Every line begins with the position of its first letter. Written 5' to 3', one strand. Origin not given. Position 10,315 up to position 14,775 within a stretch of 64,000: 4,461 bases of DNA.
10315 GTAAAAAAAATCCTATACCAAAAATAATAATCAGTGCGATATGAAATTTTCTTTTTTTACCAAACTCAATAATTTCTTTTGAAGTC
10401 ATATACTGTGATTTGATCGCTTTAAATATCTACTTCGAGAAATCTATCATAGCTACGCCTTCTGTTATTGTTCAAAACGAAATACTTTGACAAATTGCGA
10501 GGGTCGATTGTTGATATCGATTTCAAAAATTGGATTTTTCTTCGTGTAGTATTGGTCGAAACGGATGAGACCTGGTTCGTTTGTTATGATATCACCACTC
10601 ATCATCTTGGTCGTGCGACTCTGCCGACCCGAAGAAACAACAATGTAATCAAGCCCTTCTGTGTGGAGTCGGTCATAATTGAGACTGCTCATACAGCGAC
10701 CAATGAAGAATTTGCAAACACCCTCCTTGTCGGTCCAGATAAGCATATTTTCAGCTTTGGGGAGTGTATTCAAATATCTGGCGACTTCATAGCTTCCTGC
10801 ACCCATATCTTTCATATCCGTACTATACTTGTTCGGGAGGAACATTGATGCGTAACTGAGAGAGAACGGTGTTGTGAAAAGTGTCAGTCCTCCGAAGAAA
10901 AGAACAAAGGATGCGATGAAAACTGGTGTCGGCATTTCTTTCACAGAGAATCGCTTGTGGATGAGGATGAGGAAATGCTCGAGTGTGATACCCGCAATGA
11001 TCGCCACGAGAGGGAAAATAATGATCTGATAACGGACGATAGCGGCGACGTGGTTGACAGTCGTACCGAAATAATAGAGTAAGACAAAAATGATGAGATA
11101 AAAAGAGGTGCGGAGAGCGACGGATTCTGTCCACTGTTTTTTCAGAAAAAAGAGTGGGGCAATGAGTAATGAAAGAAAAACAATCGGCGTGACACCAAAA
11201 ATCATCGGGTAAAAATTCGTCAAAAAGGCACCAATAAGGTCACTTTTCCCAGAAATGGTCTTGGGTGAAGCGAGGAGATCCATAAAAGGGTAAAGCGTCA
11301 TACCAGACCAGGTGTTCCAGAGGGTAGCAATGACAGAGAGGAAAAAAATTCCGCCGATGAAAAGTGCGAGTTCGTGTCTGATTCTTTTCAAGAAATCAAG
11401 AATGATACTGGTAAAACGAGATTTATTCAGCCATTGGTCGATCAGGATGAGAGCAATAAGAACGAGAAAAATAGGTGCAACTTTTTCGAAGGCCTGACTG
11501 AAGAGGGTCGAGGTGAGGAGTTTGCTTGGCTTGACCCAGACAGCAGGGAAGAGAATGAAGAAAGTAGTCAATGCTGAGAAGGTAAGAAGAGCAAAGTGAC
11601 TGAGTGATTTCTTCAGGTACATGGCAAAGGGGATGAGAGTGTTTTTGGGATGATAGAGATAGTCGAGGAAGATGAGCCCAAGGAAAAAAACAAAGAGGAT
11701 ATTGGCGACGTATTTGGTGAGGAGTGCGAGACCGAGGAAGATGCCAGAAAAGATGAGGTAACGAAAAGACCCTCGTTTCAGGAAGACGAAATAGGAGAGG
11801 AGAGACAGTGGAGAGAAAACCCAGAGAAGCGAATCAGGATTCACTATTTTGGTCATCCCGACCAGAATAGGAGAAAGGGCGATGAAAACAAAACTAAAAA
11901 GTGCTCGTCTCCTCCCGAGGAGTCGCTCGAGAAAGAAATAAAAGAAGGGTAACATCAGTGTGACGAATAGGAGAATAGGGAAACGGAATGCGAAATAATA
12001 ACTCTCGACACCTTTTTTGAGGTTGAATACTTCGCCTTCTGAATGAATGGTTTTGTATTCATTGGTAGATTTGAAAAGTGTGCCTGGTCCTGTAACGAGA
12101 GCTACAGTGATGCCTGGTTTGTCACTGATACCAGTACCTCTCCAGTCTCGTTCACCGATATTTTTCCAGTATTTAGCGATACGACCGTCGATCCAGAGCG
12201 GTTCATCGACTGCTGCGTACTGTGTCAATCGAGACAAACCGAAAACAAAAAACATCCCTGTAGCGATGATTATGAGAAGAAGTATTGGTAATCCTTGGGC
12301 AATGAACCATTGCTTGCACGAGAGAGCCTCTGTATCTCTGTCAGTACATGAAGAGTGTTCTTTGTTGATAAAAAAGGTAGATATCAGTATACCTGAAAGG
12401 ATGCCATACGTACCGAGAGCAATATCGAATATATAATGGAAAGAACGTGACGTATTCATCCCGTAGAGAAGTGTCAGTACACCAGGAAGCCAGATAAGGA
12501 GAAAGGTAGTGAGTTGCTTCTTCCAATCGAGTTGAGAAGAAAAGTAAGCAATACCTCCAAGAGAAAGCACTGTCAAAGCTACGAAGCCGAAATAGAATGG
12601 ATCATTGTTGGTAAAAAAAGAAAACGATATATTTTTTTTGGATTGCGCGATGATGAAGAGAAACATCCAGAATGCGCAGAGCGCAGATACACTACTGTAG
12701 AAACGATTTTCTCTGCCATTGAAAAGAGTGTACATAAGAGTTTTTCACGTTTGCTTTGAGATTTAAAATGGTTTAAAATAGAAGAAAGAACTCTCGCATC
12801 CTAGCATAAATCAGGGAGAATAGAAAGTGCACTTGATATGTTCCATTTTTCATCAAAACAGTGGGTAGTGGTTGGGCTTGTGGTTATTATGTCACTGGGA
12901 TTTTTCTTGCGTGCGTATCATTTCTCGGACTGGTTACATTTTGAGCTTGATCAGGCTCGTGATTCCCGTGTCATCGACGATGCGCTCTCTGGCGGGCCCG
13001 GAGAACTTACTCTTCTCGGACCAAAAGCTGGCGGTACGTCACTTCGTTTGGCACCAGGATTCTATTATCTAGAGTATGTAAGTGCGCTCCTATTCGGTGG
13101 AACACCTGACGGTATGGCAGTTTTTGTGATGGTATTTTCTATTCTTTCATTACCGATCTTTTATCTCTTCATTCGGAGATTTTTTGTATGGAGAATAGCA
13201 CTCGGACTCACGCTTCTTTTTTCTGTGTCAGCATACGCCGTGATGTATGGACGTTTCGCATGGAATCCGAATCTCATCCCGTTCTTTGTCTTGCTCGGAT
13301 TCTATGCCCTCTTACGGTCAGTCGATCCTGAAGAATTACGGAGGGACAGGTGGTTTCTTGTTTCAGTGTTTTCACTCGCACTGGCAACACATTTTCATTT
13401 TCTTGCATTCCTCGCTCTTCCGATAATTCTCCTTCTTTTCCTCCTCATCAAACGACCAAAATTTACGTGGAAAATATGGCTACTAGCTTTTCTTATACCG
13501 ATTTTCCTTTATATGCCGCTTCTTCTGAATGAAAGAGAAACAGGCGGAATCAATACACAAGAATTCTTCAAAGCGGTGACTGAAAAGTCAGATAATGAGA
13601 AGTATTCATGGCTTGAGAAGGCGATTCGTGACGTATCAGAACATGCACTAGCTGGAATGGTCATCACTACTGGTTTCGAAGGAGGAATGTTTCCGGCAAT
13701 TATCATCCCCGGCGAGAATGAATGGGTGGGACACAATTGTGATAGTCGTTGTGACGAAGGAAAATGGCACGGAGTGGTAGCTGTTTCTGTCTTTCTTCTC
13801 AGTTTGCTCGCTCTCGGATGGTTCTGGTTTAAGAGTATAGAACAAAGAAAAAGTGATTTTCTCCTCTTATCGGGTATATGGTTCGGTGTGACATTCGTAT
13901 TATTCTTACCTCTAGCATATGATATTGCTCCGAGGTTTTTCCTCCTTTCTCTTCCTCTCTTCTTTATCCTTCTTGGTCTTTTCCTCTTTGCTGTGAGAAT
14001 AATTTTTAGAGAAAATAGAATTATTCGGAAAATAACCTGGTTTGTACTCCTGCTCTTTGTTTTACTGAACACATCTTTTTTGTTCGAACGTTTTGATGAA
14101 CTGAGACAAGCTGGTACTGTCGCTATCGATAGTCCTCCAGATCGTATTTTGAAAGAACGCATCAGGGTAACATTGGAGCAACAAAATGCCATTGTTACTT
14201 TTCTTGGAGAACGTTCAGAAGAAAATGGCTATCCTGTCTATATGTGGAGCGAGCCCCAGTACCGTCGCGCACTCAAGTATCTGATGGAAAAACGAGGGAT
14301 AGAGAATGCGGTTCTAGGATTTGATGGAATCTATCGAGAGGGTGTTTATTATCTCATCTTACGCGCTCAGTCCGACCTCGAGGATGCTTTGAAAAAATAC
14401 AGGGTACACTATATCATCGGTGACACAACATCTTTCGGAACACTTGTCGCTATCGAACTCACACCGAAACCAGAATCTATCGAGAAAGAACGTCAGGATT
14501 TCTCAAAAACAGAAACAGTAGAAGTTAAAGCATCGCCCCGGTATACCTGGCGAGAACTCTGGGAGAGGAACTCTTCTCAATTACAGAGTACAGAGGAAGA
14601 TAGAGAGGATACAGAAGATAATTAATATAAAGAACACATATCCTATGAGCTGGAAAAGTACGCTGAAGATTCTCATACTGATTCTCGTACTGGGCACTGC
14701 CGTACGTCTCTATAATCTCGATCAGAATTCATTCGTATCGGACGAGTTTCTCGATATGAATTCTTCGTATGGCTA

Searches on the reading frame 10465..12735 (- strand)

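Call 54: search_protein_families(library=pfam, proteins=[window:10465-12735:-], max_evalue=0.00001)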
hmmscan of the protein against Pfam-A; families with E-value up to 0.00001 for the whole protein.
window:10465-12735:- (756 aa): 2 families
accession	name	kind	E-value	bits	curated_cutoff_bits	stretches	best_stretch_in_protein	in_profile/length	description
PF13231.12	PMT_2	-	1.6e-13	51.6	26.1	1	248-356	22-131/160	Dolichyl-phosphate-mannose-protein mannosyltransferase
PF02366.24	PMT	-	5.5e-09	36.4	22.7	1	245-400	80-232/245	Dolichyl-phosphate-mannose-protein mannosyltransferase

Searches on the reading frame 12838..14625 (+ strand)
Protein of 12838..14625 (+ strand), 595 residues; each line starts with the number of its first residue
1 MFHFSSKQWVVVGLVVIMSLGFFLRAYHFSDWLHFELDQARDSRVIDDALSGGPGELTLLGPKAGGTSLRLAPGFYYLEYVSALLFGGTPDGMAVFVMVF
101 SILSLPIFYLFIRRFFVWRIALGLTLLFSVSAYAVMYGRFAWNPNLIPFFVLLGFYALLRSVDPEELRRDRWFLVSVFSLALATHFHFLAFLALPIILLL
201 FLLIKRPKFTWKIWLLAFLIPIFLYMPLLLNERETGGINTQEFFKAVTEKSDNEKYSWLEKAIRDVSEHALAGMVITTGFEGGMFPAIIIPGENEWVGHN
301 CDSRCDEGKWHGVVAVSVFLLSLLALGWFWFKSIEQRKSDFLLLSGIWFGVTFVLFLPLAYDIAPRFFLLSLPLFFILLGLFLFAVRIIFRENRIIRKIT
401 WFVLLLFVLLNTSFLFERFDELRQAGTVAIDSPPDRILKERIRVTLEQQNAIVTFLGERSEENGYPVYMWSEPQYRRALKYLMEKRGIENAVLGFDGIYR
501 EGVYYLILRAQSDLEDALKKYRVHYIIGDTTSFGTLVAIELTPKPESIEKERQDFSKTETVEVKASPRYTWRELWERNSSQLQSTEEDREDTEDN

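Call 54: search_protein_families(library=pfam, proteins=[window:12838-14625:+], max_evalue=0.00001)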
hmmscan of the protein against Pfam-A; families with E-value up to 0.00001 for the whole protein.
window:12838-14625:+ (595 aa): 1 family
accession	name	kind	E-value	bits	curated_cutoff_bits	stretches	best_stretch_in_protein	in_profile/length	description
PF13231.12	PMT_2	-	1.2e-06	29.3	26.1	1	73-229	4-158/160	Dolichyl-phosphate-mannose-protein mannosyltransferase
